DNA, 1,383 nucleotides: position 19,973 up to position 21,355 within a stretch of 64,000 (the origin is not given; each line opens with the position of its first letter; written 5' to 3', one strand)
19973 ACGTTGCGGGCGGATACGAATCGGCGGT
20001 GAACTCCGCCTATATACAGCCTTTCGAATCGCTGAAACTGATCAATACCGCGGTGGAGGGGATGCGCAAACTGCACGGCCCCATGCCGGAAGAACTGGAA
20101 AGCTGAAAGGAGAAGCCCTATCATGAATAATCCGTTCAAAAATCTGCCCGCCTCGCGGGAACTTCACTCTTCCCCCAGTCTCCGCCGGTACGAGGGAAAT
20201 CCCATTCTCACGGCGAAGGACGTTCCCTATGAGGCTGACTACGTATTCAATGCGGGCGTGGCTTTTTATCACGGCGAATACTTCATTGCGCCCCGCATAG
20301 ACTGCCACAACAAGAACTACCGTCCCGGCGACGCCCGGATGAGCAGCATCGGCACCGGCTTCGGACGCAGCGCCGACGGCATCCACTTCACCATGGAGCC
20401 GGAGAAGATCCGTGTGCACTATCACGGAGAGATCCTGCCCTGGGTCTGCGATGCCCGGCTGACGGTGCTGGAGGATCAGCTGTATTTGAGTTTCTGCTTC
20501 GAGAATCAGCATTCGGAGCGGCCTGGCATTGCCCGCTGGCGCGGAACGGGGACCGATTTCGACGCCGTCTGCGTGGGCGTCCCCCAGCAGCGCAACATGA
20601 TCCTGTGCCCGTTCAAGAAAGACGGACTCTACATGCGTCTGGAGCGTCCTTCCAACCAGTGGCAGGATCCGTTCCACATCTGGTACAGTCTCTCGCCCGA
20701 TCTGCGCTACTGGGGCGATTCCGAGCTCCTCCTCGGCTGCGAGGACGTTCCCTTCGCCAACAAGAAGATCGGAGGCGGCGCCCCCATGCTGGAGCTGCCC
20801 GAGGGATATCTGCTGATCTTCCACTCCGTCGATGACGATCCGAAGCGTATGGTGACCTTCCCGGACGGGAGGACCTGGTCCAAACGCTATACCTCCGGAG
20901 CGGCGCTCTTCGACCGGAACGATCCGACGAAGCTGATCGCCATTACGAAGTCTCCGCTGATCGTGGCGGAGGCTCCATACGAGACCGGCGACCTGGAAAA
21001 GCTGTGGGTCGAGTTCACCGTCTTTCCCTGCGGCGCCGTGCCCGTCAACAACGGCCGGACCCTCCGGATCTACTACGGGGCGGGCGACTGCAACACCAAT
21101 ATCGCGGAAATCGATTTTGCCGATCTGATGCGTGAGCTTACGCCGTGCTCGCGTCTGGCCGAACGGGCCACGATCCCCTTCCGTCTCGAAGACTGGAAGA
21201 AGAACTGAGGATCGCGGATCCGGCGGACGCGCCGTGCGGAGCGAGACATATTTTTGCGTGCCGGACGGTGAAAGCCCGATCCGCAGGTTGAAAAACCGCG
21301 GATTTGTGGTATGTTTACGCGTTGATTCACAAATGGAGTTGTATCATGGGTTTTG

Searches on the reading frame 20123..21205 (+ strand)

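Call 59: search_protein_families(library=pfam, proteins=[window:20123-21205:+], max_evalue=0.0001)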
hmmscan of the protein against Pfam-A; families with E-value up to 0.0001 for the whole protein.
window:20123-21205:+ (361 aa): 1 family
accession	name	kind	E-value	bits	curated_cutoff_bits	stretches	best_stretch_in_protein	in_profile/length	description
PF04041.19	Glyco_hydro_130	-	1.7e-26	93.3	26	1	23-337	17-316/320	beta-1,4-mannooligosaccharide phosphorylase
